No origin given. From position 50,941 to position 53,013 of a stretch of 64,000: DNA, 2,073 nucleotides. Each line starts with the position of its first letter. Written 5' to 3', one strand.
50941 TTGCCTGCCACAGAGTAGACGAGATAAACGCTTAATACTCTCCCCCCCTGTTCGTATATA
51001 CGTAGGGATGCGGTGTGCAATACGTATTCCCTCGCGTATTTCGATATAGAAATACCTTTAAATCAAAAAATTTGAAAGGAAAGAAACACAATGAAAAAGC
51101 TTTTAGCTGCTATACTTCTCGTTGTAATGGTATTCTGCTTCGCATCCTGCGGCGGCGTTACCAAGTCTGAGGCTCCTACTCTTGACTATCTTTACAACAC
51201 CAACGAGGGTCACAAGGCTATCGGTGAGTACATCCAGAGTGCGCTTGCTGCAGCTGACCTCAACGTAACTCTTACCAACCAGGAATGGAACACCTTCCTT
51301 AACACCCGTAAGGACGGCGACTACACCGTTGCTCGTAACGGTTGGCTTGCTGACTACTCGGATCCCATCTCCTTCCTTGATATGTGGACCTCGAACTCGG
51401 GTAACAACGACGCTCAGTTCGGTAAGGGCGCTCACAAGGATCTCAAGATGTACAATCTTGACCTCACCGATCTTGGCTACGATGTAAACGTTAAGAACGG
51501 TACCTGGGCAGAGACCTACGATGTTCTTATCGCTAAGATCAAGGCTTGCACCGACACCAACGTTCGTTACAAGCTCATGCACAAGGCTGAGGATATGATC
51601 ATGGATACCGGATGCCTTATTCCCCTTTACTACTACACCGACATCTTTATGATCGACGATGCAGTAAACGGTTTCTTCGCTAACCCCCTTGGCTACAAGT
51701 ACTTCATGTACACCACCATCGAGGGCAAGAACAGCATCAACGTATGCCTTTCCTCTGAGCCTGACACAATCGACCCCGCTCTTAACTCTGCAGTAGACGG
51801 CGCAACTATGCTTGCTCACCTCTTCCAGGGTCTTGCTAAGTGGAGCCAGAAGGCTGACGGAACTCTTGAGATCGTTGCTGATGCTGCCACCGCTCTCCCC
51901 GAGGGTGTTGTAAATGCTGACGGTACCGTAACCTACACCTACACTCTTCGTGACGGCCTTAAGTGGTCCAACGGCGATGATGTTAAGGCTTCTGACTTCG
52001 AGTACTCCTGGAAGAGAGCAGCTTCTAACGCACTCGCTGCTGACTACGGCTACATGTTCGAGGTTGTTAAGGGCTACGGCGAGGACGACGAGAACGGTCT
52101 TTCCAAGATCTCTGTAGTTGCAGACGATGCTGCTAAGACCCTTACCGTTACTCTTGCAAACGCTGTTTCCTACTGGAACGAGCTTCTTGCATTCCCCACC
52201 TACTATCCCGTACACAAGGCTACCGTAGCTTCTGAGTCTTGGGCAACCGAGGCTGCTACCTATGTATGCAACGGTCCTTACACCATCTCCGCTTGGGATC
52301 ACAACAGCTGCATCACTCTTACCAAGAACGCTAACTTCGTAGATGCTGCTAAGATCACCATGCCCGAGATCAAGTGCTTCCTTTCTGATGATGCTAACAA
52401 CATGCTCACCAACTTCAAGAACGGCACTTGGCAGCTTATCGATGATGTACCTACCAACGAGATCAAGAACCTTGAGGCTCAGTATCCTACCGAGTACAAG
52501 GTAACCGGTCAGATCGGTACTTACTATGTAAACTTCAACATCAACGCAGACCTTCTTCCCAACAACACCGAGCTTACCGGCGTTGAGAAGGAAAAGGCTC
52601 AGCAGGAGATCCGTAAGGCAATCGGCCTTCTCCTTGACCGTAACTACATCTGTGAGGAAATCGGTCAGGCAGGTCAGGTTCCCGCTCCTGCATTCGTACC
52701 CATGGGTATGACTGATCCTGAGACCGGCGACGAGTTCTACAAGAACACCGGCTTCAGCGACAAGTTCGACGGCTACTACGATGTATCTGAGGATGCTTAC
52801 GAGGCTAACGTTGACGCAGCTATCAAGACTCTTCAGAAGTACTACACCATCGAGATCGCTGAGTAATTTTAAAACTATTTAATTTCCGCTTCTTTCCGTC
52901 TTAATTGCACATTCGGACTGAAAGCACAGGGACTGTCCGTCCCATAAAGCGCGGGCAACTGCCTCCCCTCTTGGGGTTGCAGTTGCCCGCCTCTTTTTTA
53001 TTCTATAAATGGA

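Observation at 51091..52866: Circularly permuted OppA/DppA-type binding protein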

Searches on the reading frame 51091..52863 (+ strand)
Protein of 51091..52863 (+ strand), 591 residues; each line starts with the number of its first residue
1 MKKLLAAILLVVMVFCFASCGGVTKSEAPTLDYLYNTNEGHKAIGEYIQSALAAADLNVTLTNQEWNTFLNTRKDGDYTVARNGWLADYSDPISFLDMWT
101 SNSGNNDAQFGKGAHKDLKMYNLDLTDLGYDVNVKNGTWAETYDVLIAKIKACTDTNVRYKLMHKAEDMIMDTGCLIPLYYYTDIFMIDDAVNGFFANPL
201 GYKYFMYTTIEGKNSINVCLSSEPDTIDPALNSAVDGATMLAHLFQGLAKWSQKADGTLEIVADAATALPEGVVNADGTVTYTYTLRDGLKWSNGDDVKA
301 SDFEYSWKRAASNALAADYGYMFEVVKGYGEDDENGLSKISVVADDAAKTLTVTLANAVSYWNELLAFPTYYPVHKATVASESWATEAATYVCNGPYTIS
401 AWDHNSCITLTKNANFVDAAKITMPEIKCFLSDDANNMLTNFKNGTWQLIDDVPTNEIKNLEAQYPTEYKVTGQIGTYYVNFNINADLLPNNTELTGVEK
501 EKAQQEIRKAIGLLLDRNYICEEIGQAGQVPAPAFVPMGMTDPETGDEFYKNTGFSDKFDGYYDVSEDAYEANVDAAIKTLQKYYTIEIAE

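Call 3: search_protein_families(library=pfam, proteins=[window:51091-52863:+], max_evalue=1)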
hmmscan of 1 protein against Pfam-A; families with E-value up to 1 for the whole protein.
window:51091-52863:+ (591 aa): 1 family
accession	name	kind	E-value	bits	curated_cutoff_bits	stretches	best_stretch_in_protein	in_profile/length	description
PF00496.27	SBP_bac_5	-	2.5e-54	185.3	32.4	2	274-550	12-261/368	Bacterial extracellular solute-binding proteins, family 5 Middle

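Call 4: search_solved_structures(query=window:51091-52863:+, max_evalue=0.01, show_alignments=3)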
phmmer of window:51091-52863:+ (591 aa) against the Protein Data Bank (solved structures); distinct sequences matched with E-value up to 0.01: 47.
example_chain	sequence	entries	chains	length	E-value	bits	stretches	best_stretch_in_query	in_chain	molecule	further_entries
8are_A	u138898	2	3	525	1.7e-60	208.5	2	211-550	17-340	Oligopeptide-binding protein OppA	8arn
8ay0_A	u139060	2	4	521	5.9e-55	190.2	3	273-549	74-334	Dipeptide-binding protein DppE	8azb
1b05_A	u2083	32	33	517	1.7e-43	152.4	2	271-538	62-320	PERIPLASMIC OLIGOPEPTIDE-BINDING PROTEIN | PROTEIN (OLIGO-PEPTIDE BINDING PROTEIN) | PERIPLASMIC OLIGO-PEPTIDE BINDING PROTEIN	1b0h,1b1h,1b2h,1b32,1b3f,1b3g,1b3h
9rd1_A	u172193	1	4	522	6e-42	147.3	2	222-538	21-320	Periplasmic oligopeptide-binding protein OppA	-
3tcf_A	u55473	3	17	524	6.1e-42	147.2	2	222-538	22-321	Periplasmic oligopeptide-binding protein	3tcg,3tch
6npo_A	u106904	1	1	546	3.4e-40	141.5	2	214-551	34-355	Oligopeptide ABC transporter, oligopeptide-binding protein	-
2z23_A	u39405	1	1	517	3.9e-40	141.3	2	222-541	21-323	Periplasmic oligopeptide-binding protein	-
4toz_A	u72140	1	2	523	1.4e-37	132.9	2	216-538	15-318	Periplasmic murein peptide-binding protein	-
3o9p_A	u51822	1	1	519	1.6e-37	132.7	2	216-538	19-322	Periplasmic murein peptide-binding protein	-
3zs6_A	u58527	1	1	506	5.5e-37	130.9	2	221-541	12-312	PERIPLASMIC OLIGOPEPTIDE-BINDING PROTEIN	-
5kzt_A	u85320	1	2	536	2.1e-36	129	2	267-560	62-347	Peptide/nickel transport system substrate-binding protein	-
6dqq_A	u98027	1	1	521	3e-34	121.9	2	209-539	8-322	Periplasmic oligopeptide-binding protein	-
6dqr_A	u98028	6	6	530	3.1e-34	121.8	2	209-539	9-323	Periplasmic oligopeptide-binding protein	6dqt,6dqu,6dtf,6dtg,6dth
4gl8_A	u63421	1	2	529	2.9e-32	115.3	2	217-491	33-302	Oligopeptide ABC transporter OppAIV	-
4faj_A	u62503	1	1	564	6.9e-31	110.7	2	225-545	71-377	PrgZ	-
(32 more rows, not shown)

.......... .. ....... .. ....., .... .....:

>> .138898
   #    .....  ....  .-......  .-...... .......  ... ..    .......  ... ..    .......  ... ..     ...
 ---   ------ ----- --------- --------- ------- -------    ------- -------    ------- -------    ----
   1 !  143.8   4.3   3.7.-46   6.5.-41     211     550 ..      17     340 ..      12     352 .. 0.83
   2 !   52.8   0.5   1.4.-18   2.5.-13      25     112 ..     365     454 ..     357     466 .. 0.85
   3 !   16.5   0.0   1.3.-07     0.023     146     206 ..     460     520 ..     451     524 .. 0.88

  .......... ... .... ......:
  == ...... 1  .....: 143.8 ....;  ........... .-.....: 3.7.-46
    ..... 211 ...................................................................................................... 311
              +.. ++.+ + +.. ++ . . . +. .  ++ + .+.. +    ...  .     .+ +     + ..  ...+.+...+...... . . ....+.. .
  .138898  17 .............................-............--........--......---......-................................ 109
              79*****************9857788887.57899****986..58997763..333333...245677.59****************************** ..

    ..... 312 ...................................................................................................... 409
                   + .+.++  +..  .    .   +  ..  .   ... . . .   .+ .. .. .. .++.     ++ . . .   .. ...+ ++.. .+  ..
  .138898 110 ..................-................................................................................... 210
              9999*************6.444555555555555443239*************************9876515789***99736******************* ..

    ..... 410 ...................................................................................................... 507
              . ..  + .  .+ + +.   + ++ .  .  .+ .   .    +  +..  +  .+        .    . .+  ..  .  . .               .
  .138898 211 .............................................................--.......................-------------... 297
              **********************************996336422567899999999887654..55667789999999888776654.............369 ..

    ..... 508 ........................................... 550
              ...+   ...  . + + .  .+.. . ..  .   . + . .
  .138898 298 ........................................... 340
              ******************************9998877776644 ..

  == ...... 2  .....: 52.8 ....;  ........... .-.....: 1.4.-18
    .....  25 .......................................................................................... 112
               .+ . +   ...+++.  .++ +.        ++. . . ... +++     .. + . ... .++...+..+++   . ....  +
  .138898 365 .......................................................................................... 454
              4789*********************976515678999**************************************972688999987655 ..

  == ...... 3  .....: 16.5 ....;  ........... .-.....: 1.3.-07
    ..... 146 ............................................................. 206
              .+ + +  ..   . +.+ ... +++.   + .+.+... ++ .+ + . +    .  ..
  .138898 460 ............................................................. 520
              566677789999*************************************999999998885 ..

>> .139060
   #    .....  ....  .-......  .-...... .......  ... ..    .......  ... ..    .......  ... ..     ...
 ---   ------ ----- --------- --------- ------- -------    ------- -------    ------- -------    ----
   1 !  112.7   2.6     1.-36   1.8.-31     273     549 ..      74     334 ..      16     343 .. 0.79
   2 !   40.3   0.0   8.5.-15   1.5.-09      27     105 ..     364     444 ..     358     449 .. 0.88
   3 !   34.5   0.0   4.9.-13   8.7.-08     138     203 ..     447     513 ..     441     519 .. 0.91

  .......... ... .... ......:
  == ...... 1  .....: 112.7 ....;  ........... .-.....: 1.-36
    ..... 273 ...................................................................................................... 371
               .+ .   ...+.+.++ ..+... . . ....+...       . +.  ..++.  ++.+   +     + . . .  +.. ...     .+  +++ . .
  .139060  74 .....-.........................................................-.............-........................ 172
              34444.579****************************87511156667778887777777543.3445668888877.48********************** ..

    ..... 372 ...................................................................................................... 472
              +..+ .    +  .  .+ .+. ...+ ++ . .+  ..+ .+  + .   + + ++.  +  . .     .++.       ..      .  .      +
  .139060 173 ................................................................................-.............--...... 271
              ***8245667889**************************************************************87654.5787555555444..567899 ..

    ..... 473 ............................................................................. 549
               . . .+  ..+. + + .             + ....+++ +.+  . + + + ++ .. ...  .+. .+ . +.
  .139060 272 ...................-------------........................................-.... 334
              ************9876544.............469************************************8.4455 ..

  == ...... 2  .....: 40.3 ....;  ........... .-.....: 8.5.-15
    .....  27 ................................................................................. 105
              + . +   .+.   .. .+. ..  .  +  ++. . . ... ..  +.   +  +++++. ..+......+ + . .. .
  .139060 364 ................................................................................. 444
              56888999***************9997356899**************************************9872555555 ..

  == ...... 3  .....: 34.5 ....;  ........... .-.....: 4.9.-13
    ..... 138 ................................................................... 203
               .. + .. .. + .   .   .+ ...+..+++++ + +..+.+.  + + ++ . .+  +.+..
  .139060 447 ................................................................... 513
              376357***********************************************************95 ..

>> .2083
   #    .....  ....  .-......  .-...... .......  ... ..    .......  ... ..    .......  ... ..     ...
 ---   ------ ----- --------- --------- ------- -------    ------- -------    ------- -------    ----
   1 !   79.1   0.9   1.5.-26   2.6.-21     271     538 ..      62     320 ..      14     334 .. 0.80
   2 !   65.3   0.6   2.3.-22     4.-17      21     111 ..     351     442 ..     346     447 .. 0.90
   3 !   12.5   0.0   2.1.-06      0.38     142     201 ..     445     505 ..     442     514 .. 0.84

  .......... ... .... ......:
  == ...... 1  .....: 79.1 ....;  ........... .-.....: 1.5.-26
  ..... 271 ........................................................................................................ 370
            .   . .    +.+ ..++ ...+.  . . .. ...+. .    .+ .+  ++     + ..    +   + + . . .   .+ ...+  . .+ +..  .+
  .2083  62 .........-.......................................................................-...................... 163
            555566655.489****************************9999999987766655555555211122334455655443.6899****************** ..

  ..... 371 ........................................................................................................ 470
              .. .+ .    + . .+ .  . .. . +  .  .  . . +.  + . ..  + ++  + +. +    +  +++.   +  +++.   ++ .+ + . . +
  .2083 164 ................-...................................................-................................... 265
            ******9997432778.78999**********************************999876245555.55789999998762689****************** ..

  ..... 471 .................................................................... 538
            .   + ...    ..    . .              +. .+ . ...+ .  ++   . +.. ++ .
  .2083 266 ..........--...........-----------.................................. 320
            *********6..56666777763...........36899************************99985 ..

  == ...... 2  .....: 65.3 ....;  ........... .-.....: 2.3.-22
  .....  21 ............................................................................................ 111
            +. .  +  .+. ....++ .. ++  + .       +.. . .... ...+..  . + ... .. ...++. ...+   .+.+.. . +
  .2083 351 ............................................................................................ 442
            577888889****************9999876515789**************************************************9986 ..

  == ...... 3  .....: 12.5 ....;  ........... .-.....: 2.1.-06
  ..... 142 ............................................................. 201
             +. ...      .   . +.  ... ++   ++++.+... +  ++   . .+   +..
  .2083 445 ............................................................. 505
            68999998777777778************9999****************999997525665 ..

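Call 5: search_protein_families(library=ncbifam, proteins=[window:51091-52863:+], max_evalue=1)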
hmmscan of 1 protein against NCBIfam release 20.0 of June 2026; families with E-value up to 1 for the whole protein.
window:51091-52863:+ (591 aa): 11 families
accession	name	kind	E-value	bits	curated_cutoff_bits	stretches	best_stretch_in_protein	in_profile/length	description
NF011684.0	PRK15104.1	equivalog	4.5e-54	184.1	947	3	221-538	46-346/543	oligopeptide ABC transporter substrate-binding protein OppA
NF007287.0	PRK09755.1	equivalog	6.3e-38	130.9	1098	3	221-487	40-301/535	ABC transporter substrate-binding protein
NF045467.1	Opp4A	equivalog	7.2e-15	54.2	650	1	278-538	91-350/556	oligopeptide ABC transporter substrate-binding protein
NF045468.1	Opp5A_nikA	equivalog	7.2e-11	41.2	600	1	387-529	154-282/488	nickel ABC transporter substrate-binding protein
TIGR02294.1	nickel_nikA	equivalog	6.6e-10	38.1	393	2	36-111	351-427/501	nickel ABC transporter substrate-binding protein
NF043070.1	DppA_dipep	equivalog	2.1e-09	36.5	1005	2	35-106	385-455/535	dipeptide ABC transporter periplasmic-binding protein DppA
NF043077.1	MMSYN1_0169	equivalog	1.1e-06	27.4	650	2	63-181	696-827/896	oligopeptide ABC transporter substrate-binding protein OppA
TIGR04028.1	SBP_KPN_01854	hypoth_equivalog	1.7e-06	26.9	468.5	2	140-210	438-508/509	TIGR04028 family ABC transporter substrate-binding protein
NF011942.0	PRK15413.1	equivalog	5.3e-05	22.1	594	1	216-486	30-277/512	glutathione ABC transporter substrate-binding protein GsiB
NF047575.1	opine_bind_CntA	exception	0.00021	20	800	1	34-115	381-463/535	staphylopine-dependent metal ABC transporter substrate-binding lipoprotein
NF053690.1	BamK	equivalog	0.097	12.5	120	1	1-181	1-165/199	BamK family beta-barrel-assembly machinery protein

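Call 9: find_homologous_proteins(query=window:51091-52863:+, max_evalue=0.00001)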
Query window:51091-52863:+ (591 aa): 7820 proteins with E <= 0.00001 among 8000 candidates; the best 120 are listed.
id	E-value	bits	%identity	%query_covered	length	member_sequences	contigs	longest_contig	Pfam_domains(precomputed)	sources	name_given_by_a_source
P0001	0.0e+0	1357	100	100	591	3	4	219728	PF00496.28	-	-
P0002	0.0e+0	1261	68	79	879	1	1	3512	PF00496.28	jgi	-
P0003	0.0e+0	1255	92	100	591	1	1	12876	PF00496.28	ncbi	-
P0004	0.0e+0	1216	90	100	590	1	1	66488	PF00496.28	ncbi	-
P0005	0.0e+0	1183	87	100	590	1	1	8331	PF00496.28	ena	-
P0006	1.8e-279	946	71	97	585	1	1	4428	PF00496.28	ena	-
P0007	6.9e-277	938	70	97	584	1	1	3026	PF00496.28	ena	-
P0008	9.2e-277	938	71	96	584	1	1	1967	PF00496.28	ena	-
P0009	1.0e-275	934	69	99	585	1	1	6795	PF00496.28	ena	-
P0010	1.2e-275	934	70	97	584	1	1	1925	PF00496.28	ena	-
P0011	1.8e-275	933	69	99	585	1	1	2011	PF00496.28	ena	-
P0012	2.2e-275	933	70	97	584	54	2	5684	PF00496.28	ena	-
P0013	4.5e-275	932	69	99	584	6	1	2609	PF00496.28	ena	-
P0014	4.8e-275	932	69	99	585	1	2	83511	PF00496.28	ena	-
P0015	4.9e-275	932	69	99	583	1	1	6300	PF00496.28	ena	-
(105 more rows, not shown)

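Call 14: find_encoding_contigs(protein=P0002, flank=5000, max_places=4)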
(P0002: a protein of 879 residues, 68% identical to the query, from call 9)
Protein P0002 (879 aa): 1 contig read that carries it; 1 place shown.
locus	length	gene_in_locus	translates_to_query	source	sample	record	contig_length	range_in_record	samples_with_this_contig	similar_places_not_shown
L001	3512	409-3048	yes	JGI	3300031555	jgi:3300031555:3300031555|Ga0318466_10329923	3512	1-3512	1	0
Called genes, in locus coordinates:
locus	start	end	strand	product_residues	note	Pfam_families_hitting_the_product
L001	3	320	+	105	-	?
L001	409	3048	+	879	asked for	PF00496:SBP_bac_5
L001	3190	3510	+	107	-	?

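Call 24: find_related_loci(query=window:51091-52863:+, collection=genome_contigs, flank=7000)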
Query window:51091-52863:+ (591 aa) in genome_contigs; peptide patterns used: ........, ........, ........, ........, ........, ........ (x = any residue, [..] = any of these).
599 stretches matched a pattern (row limit reached: there are more); 486 encode a relative of the query (tblastn E <= 1e-3); the best 80 are kept; 80 distinct loci.
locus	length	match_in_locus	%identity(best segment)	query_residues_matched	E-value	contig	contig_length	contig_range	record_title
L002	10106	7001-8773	92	1-591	0e+0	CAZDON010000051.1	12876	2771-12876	MAG TPA_asm: uncultured Ruminococcus sp. isolate SRP315200_co1_814 genome assembly, contig: NODE_10334_length_12876_cov_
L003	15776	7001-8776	69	1-586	0e+0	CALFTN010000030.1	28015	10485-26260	MAG TPA_asm: uncultured Clostridia bacterium isolate SRR6425825_bin.100_CONCOCT_v1.1_MAG genome assembly, contig: ERZ176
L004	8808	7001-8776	68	1-586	0e+0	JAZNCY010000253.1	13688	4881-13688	MAG: Acutalibacteraceae bacterium isolate T1900044729_TS20190195.MAGScoT_cleanbin_000040 SGB_1993_k141_1508865, whole ge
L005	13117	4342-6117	68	1-586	0e+0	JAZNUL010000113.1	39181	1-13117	MAG: Acutalibacteraceae bacterium isolate T1900044797_TS20190263.MAGScoT_cleanbin_000027 SGB_2689_k141_771962, whole gen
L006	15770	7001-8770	68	1-586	0e+0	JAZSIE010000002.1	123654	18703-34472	MAG: Acutalibacteraceae bacterium isolate T1900044573_TS20190039.MAGScoT_cleanbin_000012 SGB_456_k141_2870484, whole gen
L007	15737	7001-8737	68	1-586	0e+0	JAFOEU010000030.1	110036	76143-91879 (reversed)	MAG: Clostridia bacterium isolate RGIG402 Dairy_cattle_Colon-5__c227532, whole genome shotgun sequence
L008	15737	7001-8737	68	1-586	0e+0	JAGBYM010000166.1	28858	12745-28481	MAG: Clostridia bacterium isolate RGIG9562 Yak_Colon-3__c1155342, whole genome shotgun sequence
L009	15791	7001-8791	69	1-586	0e+0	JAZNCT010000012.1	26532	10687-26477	MAG: Eubacteriales bacterium isolate T1900044730_TS20190196.MAGScoT_cleanbin_000014 SGB_2004_k141_1250677, whole genome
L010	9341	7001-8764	67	4-585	0e+0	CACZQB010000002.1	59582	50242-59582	MAG: Ruminococcaceae bacterium isolate RUG12846 genome assembly, contig: RUG12846_asm_2, whole genome shotgun sequence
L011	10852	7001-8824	66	1-591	0e+0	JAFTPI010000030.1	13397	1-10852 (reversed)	MAG: Clostridia bacterium isolate RGIG4027 Roe_deer_Cecum-5__c4531, whole genome shotgun sequence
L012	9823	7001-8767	67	4-585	0e+0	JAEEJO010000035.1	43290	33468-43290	MAG: Clostridiales bacterium isolate Tb.RUG.171 k141_4959919_flag=0_multi=30.1402_len=43290, whole genome shotgun sequen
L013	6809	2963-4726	67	1-591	0e+0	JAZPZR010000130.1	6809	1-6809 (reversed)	MAG: Eubacteriales bacterium isolate T1900044644_TS20190110.MAGScoT_cleanbin_000054 SGB_1325_k141_1912872, whole genome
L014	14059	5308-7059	67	1-591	0e+0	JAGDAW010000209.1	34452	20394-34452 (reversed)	MAG: Lachnospiraceae bacterium isolate RGIG10300 Yak_Rumen.Co__c7149157, whole genome shotgun sequence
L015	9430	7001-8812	66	1-585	0e+0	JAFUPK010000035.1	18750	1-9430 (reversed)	MAG: Clostridia bacterium isolate RGIG4705 Roe_deer_Rectum.Co__c498572, whole genome shotgun sequence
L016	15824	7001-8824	65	1-591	0e+0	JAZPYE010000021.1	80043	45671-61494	MAG: Acutalibacteraceae bacterium isolate T1900044648_TS20190114.MAGScoT_cleanbin_000017 SGB_1394_k141_839571, whole gen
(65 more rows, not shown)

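Call 27: find_homologous_proteins(query=P0002, region=1-879, max_evalue=1e-20)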
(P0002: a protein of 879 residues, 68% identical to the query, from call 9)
Query P0002, residues 1-879 (879 aa): 7999 proteins with E <= 1e-20 among 8000 candidates; the best 120 are listed.
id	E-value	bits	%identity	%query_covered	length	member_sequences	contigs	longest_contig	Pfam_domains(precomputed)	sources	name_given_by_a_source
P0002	0.0e+0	2002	100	100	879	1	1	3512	PF00496.28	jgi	-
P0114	0.0e+0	1354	75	53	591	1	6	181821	PF00496.28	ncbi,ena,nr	ncbi:MAG: hypothetical protein IKC26_11820 [Clostridia bacterium]|nr:hypothetical protein [Clostridi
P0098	0.0e+0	1313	72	52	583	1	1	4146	PF00496.28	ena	-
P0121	0.0e+0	1313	72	52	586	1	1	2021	PF00496.28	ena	-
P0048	0.0e+0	1311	71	52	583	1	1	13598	PF00496.28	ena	-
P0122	0.0e+0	1308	72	52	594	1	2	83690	PF00496.28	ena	-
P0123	0.0e+0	1306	72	52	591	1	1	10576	PF00496.28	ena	-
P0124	0.0e+0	1305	72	52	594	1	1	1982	PF00496.28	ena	-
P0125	0.0e+0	1304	72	52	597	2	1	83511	PF00496.28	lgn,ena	-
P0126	0.0e+0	1301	72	52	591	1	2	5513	PF00496.28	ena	-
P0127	0.0e+0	1297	71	52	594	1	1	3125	PF00496.28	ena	-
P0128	0.0e+0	1296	72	53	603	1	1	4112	PF00496.28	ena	-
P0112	0.0e+0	1296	71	53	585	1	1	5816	PF00496.28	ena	-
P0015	0.0e+0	1294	71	52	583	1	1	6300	PF00496.28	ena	-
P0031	0.0e+0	1291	71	52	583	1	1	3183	PF00496.28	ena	-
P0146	0.0e+0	1190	70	69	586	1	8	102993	PF00496.28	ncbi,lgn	-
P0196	0.0e+0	1121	89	62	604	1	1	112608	PF00496.28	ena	-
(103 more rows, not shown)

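Call 28: search_protein_representatives(protein=window:51091-52863:+)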
Query: 591 residues. Proteins with E-value up to 0.001 (for the whole library): 12321; up to 1e-10: 5489; up to 1e-30: 1019. The best 150 are listed.
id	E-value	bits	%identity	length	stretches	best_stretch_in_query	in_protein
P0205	4.5e-262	887.3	67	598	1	1-582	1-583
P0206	1.2e-199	681.2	59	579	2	28-490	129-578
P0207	6.3e-194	662.3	57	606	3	29-490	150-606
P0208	9.3e-182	622.1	54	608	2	118-588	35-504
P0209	3.5e-175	600.4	55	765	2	214-589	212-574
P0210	8.7e-174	595.8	57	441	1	1-447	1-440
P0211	1.4e-171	588.6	68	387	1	98-490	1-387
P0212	1.2e-167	575.6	48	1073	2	213-587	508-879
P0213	3.9e-163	560.6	51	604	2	27-490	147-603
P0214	4.3e-160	550.6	52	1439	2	211-588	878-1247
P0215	2.5e-157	541.5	51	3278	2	28-490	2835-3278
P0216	3.5e-156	537.7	51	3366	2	28-490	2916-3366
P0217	2.8e-154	531.4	50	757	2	215-588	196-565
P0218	2.6e-153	528.2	50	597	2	212-581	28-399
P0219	3.7e-149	514.5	48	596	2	213-588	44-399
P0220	4.8e-145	500.9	43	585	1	1-586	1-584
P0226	1.4e-131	456.5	44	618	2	121-583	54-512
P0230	2.6e-126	439.1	43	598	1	5-586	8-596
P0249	8.8e-109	381.2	42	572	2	27-490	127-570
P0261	1.6e-98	347.3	31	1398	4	129-554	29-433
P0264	6.9e-98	345.2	43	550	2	142-550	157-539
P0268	9.4e-95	334.9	40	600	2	136-588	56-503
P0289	2.3e-83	297.3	31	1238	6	217-485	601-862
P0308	1.0e-75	272.0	37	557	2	142-555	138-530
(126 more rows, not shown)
